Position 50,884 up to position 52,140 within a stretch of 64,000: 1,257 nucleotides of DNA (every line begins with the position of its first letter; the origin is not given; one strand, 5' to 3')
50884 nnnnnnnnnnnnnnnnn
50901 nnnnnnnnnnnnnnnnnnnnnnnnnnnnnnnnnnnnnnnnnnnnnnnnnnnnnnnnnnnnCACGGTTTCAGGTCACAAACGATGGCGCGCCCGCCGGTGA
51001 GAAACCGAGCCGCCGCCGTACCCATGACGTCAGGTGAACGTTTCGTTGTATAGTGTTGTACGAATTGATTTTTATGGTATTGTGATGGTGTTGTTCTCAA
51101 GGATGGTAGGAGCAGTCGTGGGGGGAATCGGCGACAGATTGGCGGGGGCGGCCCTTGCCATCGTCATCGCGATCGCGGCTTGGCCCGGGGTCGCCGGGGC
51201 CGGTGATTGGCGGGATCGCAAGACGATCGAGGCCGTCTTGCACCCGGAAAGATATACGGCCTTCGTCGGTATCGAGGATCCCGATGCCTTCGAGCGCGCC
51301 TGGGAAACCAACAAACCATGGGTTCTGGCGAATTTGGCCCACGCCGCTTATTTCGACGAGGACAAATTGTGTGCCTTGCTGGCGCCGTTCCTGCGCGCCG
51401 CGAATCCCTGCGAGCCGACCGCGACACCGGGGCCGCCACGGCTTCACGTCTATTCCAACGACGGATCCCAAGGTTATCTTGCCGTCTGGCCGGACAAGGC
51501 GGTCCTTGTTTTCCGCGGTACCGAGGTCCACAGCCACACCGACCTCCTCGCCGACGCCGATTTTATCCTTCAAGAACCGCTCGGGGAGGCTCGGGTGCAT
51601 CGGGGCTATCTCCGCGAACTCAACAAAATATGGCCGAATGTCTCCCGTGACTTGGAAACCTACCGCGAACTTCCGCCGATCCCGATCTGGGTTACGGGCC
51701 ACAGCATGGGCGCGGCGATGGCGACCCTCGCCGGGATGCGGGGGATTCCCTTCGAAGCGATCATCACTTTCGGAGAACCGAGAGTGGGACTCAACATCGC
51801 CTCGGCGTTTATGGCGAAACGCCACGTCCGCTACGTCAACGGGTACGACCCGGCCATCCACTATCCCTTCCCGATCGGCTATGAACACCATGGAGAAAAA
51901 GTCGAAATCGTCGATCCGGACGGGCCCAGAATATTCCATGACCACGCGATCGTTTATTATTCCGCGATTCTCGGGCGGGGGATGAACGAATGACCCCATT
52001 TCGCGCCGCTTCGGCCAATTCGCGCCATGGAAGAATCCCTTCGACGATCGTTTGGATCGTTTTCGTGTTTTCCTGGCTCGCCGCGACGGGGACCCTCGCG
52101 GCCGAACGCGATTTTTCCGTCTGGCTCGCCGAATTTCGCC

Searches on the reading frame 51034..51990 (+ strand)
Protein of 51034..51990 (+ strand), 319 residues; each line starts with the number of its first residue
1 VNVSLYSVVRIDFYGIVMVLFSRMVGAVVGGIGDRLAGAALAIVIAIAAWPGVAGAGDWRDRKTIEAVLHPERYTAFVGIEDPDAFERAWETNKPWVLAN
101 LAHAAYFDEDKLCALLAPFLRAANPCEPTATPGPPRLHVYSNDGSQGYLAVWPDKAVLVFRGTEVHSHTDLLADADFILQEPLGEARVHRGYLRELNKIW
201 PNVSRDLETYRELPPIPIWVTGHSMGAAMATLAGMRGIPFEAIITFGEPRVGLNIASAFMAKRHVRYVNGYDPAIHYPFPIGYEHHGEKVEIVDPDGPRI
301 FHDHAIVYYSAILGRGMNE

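Call 5: search_protein_families(library=pfam, proteins=[window:51034-51990:+], max_evalue=0.01)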
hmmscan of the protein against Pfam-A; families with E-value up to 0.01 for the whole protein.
window:51034-51990:+ (319 aa): 2 families
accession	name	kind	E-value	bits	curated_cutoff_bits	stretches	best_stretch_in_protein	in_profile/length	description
PF01764.32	Lipase_3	-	7.8e-16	58.7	22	1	157-279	1-137/140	Lipase (class 3)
PF12146.15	Hydrolase_4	-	0.0025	17.6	27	1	186-246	45-107/239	Serine aminopeptidase, S33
